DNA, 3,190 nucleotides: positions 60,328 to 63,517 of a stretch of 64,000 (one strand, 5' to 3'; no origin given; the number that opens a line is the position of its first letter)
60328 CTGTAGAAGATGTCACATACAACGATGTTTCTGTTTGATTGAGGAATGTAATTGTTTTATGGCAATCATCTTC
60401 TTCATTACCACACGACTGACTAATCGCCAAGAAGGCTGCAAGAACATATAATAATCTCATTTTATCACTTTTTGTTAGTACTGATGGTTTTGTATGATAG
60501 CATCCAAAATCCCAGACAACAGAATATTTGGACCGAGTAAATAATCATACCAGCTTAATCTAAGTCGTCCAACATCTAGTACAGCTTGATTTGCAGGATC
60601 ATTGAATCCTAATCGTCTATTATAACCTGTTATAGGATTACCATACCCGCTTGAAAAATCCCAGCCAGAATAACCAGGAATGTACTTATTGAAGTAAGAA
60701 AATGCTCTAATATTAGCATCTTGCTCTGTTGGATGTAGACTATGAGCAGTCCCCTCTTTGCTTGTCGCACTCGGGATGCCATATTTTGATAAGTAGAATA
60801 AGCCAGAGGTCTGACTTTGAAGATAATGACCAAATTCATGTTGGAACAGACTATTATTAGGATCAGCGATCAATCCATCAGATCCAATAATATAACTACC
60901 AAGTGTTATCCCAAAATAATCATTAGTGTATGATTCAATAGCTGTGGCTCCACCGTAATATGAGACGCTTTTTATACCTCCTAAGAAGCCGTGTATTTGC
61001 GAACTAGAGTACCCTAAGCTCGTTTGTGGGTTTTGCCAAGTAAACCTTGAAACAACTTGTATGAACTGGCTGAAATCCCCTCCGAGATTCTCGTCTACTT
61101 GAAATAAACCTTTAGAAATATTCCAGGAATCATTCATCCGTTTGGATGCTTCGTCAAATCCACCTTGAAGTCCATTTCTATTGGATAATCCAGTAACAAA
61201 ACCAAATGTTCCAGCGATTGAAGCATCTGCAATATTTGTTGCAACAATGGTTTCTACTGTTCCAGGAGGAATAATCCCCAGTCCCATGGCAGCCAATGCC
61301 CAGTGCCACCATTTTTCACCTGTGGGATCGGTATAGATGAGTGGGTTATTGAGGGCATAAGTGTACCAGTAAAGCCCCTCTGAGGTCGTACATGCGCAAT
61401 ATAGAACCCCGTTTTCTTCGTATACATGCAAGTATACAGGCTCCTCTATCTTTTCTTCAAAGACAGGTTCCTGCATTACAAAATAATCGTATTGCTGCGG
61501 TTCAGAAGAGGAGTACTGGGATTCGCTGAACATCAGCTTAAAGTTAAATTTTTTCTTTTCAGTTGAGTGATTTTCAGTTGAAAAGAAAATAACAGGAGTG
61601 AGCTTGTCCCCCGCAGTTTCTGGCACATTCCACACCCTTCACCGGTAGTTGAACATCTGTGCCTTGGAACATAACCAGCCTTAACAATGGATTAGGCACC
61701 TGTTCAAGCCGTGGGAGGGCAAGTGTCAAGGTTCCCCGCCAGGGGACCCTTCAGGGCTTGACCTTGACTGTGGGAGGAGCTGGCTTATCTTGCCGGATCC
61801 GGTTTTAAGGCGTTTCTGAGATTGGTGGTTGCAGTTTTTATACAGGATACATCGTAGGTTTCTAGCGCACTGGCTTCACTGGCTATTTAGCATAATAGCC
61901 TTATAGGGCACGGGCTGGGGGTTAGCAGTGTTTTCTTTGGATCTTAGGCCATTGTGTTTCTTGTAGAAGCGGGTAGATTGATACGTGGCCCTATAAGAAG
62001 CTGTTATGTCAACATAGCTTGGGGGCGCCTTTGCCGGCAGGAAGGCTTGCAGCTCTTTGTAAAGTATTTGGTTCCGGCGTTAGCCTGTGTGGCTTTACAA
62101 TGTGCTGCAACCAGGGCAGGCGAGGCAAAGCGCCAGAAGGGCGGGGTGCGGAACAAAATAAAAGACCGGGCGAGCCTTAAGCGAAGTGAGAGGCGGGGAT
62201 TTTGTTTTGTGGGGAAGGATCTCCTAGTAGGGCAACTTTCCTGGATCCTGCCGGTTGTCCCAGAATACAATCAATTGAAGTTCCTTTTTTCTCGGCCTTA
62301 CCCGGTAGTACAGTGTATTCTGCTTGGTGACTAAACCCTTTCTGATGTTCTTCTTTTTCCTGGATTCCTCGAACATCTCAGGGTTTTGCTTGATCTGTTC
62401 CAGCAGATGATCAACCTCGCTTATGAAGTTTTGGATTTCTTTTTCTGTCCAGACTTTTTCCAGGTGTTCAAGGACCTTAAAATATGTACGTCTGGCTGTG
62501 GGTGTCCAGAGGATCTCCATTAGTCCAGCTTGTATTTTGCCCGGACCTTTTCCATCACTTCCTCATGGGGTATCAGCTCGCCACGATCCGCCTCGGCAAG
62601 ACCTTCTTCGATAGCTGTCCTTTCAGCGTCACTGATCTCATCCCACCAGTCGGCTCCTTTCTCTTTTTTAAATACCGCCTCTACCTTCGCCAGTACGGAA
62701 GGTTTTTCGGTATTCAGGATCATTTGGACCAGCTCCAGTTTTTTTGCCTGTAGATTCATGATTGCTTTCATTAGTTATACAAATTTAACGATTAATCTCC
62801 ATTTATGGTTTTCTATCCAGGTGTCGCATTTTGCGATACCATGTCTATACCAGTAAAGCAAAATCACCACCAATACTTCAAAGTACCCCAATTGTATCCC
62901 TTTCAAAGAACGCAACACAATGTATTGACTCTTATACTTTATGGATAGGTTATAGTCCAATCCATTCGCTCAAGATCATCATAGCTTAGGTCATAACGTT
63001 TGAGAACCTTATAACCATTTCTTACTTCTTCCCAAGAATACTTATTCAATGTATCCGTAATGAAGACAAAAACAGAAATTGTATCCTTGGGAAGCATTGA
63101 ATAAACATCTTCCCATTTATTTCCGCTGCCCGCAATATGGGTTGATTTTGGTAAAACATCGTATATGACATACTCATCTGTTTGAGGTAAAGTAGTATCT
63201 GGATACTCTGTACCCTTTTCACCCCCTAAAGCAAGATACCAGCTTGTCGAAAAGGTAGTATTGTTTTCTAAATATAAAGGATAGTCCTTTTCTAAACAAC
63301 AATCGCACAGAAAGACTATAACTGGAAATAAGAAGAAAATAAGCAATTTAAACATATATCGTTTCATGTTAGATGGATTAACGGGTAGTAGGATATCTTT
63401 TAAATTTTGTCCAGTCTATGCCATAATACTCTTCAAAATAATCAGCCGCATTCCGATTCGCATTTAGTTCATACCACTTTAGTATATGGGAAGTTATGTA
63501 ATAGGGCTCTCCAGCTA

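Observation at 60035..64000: Tandem polymorphic-toxin/immunity cassettes: a main-gene tip plus an orphan HExxH module, each with a paralogous lipoprotein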

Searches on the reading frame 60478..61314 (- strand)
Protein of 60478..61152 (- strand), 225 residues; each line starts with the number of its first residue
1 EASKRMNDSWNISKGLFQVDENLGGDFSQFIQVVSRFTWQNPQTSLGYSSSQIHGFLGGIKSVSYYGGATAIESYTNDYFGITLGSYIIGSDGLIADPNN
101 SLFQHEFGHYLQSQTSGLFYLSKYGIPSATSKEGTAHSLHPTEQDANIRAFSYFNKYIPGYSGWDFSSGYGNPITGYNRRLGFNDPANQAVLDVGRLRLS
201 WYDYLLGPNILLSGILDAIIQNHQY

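Call 32: predict_structure(alignment_id=A1)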
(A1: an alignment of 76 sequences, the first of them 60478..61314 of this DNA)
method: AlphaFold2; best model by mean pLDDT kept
length: 279 residues; sequences in the alignment: 76
mean_pLDDT: 90.3   pTM: 0.87
mean pLDDT of the five models: 90.3, 89.3, 88.4, 87.7, 87.7
residues with pLDDT >= 90: 218; 70-90: 39; 50-70: 4; < 50: 18
segments of 3 or more residues with pLDDT < 50: 1-18
pLDDT, mean of each block of 10 residues (from residue 1): 40 47 74 81 86 93 96 95 95 94 95 97 97 93 97 98 98 97 89 96 98 97 93 98 98 97 95 94
secondary structure, 60 per line:
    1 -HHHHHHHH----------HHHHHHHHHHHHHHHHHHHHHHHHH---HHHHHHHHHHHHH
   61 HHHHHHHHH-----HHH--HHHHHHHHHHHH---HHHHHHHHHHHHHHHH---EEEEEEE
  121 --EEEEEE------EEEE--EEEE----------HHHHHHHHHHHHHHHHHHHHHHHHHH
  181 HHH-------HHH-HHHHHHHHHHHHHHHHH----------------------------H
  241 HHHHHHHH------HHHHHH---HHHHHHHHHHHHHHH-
elements in order: H2-9 H20-44 H48-69 H80-91 H95-110 E114-120 E123-128 E135-138 E141-144 H155-183 H195-211 H240-248 H255-260 H264-278

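Call 47: search_protein_families(library=pfam, alignment_id=A1, max_evalue=0.1)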
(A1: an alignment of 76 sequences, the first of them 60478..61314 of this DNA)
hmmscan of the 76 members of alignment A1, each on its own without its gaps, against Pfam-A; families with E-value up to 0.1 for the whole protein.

A. member 1, window:60478-61314:- (279 aa): 0 families

B. families by the number of members that match (of 76 scanned): 11 families
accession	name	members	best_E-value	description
PF03527.20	RHS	14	4e-09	RHS protein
PF05593.20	RHS_repeat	11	3e-12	RHS Repeat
PF13431.12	TPR_17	2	0.027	Tetratricopeptide repeat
PF13582.12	Reprolysin_3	2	0.084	Metallo-peptidase family M12B Reprolysin-like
PF01624.25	MutS_I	1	4.2e-13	MutS domain I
PF25023.1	TEN_YD-shell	1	0.019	Teneurin YD-shell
PF25188.1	Tad6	1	0.032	Type I Thoeris inhibitor Tad6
PF18896.5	SLT_3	1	0.039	Lysozyme like domain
PF01384.25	PHO4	1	0.06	Phosphate transporter family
PF25215.1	HVO_B0008_C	1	0.071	HVO_B0008 C-terminal domain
PF14007.11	YtpI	1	0.086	YtpI-like protein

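Call 48: search_solved_structures(query=A1, max_evalue=1)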
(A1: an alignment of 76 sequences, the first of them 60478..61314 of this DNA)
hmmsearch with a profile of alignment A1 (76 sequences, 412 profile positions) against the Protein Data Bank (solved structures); distinct sequences matched with E-value up to 1: 17.
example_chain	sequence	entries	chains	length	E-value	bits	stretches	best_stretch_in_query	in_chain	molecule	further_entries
8fjp_A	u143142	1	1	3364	6.9e-18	68.4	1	26-196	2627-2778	salivary gland surface protein 1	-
9on3_A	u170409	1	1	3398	5.9e-17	65.4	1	8-163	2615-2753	SGS4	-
9pt5_A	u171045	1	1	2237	1.2e-10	44.7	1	28-148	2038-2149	Teneurin-like protein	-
9ifo_A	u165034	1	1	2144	1.6e-09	40.9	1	28-142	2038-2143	Teneurin-Like Protein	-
9c4k_Q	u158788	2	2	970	1.5e-07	34.4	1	42-203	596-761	Toxin subunit YenC2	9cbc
5kis_B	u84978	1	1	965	5.3e-07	32.6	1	27-145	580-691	RHS2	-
4igl_B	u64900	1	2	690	1.5e-06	31.1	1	42-142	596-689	YenC2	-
7q97_A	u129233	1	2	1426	5.6e-06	29.2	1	9-147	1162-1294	Rhs family protein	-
7bam_A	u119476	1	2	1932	1.4e-05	27.9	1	26-137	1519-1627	Teneurin-4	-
7ban_A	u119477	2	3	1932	1.4e-05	27.9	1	26-137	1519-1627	Teneurin-4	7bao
8cp6_B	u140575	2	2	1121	0.0013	21.4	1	26-142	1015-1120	Toxin protein Tse5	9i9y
8fia_A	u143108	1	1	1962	0.0025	20.5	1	22-143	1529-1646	Teneurin-m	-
6wlz_J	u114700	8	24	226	0.47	13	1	308-381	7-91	V-type proton ATPase subunit E 1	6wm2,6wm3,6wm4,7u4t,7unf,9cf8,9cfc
9bra_8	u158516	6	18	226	0.47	13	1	308-381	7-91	V-type proton ATPase subunit E 1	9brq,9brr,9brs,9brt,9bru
6vq6_I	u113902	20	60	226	0.47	13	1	308-381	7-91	V-type proton ATPase subunit E 1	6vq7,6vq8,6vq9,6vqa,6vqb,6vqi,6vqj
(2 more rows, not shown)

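Call 66: search_protein_representatives(protein=window:60478-61152:-)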
Query: 225 residues. Proteins with E-value up to 0.001 (for the whole library): 1041; up to 1e-10: 625; up to 1e-30: 121. The best 150 are listed.
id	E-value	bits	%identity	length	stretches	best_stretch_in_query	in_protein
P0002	5.6e-135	464.8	92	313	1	1-225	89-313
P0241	3.8e-79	282.1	62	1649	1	5-225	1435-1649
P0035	6.1e-62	225.8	59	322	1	7-218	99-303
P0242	6.5e-62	225.7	54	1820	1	5-225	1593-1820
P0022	5.7e-61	222.6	51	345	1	6-224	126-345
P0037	1.6e-55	204.8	51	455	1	1-220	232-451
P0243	4.2e-55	203.5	53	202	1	32-225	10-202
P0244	5.2e-53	196.6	50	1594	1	9-220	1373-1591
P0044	1.5e-51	191.9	50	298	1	2-225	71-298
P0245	9.7e-51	189.2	49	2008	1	7-218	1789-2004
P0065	1.8e-49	185.0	52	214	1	28-215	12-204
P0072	1.1e-48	182.5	52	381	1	23-204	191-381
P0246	1.2e-48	182.3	50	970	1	8-209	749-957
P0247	2.1e-48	181.6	55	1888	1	6-205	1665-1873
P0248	5.6e-48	180.2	48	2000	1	6-212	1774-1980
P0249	3.0e-46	174.5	48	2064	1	10-225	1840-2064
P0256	8.6e-42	159.9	49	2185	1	31-216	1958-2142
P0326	2.0e-31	126.0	46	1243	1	28-198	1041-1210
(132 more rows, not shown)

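Call 69: fold_search(model_id=the predicted structure, library=pdb)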
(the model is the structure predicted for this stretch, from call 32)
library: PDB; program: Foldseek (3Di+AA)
matches with E <= 10: 23; with E <= 0.001: 0
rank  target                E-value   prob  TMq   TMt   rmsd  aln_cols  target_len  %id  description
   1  3hq2_B                2.1e+00  0.03  0.13  0.10  17.3       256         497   12  BsuCP Crystal Structure (released 2009-06-30)
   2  8eks_A                3.6e+00  0.02  0.11  0.07  18.2       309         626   11  rat TRPV2 in nanodiscs in the presence of weak acid at pH 5 (released 2023-09-27)
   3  7w3z_A                3.6e+00  0.01  0.11  0.10  22.3       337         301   11  Cryo-EM Structure of Human Gastrin Releasing Peptide Receptor in complex with the agonist Gastrin Releasing Peptide an (released 2023-02-22)
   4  8tqb_A                5.1e+00  0.01  0.12  0.06  18.2       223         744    7  mGluR3 in the presence of the agonist LY379268 and PAM VU6023326 (released 2024-07-31)
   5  8iqi_F                6.4e+00  0.02  0.14  0.06  18.9       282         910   10  Structure of Full-Length AsfvPrimPol in Complex-Form (released 2023-07-26)
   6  8dl7_A                6.4e+00  0.01  0.12  0.09  20.6       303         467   10  Cryo-EM structure of human ferroportin/slc40 bound to minihepcidin PR73 in nanodisc (released 2022-12-07)
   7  5vtl                  6.7e+00  0.07  0.13  0.16  15.9       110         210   11  Structure of metacyclic invariant surface protein , Tb427.07.360, from Trypanosoma brucei. (released 2018-08-08)
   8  5sy1_A                7.0e+00  0.04  0.11  0.06  21.4       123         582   19  Structure of the STRA6 receptor for retinol uptake in complex with calmodulin (released 2016-08-24)
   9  9dbj_F                7.0e+00  0.02  0.14  0.16  15.3       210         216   10  Structure of Hailong HalB R164A mutant with non-hydrolyzable dATP (released 2025-05-07)
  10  9dbj_A                7.0e+00  0.02  0.14  0.16  16.1       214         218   10  Structure of Hailong HalB R164A mutant with non-hydrolyzable dATP (released 2025-05-07)
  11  9ir3_A                7.0e+00  0.02  0.15  0.05  19.1       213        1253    8  Cryo-EM structure of Nipah virus L-P polymerase complex (released 2024-12-11)
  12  9uwl_A                7.4e+00  0.01  0.11  0.11  21.6       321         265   10  Cryo-EM structure of human V1aR bound with SRX246 at a resolution of 2.6 angstrom (released 2026-02-04)
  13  9dbi_D                7.7e+00  0.02  0.14  0.17  16.3       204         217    9  Structure of Hailong HalB D21A/D23A mutant (released 2025-05-07)
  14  9vmo_R                8.1e+00  0.01  0.16  0.15  21.3       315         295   11  Cryo-EM structure of the ITA-OXGR1-Gq complex (released 2026-03-18)
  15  9dbi_C                8.5e+00  0.01  0.10  0.13  16.4       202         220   10  Structure of Hailong HalB D21A/D23A mutant (released 2025-05-07)
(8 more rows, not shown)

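Call 70: search_protein_families(library=pfam, max_evalue=0.01, proteins=[P0241, P0242, P0245, P0249])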
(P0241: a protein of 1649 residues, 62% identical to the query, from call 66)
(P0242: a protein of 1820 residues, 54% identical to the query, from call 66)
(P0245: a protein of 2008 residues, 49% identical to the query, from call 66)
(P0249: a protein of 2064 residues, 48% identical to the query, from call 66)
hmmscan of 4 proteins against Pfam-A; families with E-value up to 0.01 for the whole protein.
P0241 (1649 aa): 3 families
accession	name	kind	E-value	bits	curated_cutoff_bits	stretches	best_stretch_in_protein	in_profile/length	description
PF05593.20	RHS_repeat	-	1.7e-26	92.5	22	3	695-731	1-36/38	RHS Repeat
PF13517.12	FG-GAP_3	-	8.7e-22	77.9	26.9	3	11-79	1-60/61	FG-GAP-like repeat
PF01839.29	FG-GAP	-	1e-15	57.6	22.1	0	240-260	5-33/37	FG-GAP repeat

P0242 (1820 aa): 3 families
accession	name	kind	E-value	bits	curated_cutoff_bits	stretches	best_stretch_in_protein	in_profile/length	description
PF05593.20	RHS_repeat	-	1.7e-19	70.2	22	2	792-825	4-37/38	RHS Repeat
PF13517.12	FG-GAP_3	-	2.5e-12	47.7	26.9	2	254-318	1-60/61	FG-GAP-like repeat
PF01839.29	FG-GAP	-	6.9e-11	42.2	22.1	1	251-267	6-22/37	FG-GAP repeat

P0245 (2008 aa): 3 families
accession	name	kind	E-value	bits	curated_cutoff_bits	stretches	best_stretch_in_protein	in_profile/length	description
PF13517.12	FG-GAP_3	-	2.1e-23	83.1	26.9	2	603-670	1-61/61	FG-GAP-like repeat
PF05593.20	RHS_repeat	-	9.6e-20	70.9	22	1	1304-1332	3-31/38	RHS Repeat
PF01839.29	FG-GAP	-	9.1e-14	51.4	22.1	1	430-459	7-36/37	FG-GAP repeat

P0249 (2064 aa): 4 families
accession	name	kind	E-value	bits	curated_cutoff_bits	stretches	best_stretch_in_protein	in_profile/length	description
PF05593.20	RHS_repeat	-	2.2e-21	76.1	22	3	1343-1374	1-31/38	RHS Repeat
PF13517.12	FG-GAP_3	-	4.5e-16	59.6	26.9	1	650-710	1-60/61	FG-GAP-like repeat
PF01839.29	FG-GAP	-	1.3e-09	38.2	22.1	0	698-711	7-20/37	FG-GAP repeat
PF03534.18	SpvB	-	4.9e-06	26.4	22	1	154-199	3-47/287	Salmonella virulence plasmid 65kDa B protein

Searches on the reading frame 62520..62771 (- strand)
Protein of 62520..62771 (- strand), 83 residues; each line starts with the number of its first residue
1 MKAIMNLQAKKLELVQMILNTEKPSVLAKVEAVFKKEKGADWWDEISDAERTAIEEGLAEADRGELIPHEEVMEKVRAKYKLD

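Call 5: search_protein_families(library=pfam, max_evalue=1, proteins=[window:62520-62771:-])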
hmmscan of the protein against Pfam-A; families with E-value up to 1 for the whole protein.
window:62520-62771:- (83 aa): 1 family
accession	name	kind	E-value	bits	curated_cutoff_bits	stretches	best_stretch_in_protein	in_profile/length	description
PF22618.1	RskA_N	-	0.034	14.8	27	1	46-65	13-32/48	Anti-sigma-K factor RskA, N-terminal domain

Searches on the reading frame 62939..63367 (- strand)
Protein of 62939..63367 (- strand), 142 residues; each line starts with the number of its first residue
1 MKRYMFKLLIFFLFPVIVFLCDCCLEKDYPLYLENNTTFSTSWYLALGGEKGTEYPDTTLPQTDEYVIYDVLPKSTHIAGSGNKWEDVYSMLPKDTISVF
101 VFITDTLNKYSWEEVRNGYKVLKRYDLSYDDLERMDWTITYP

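Call 5: search_protein_families(library=pfam, max_evalue=1, proteins=[window:62939-63367:-])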
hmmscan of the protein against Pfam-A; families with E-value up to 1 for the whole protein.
window:62939-63367:- (142 aa): 1 family
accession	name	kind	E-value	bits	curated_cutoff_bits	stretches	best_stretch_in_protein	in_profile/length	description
PF16581.11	HIGH_NTase1_ass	-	0.057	13.8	26.7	1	81-131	84-134/205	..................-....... C-terminal region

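Call 9: search_protein_families(library=ncbifam, max_evalue=1, proteins=[window:62939-63367:-])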
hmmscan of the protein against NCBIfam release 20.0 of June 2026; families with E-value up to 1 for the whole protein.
window:62939-63367:- (142 aa): 1 family
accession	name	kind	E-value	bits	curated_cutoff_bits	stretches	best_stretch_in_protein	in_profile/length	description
NF008494.0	PRK11408.1-1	equivalog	0.066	12.5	278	1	62-130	90-153/216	hypothetical protein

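Call 14: find_encoding_contigs(protein=window:62939-63367:-, flank=10000, max_places=4)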
Protein window:62939-63367:- (142 aa): no gene with exactly this product is on record in the collection.
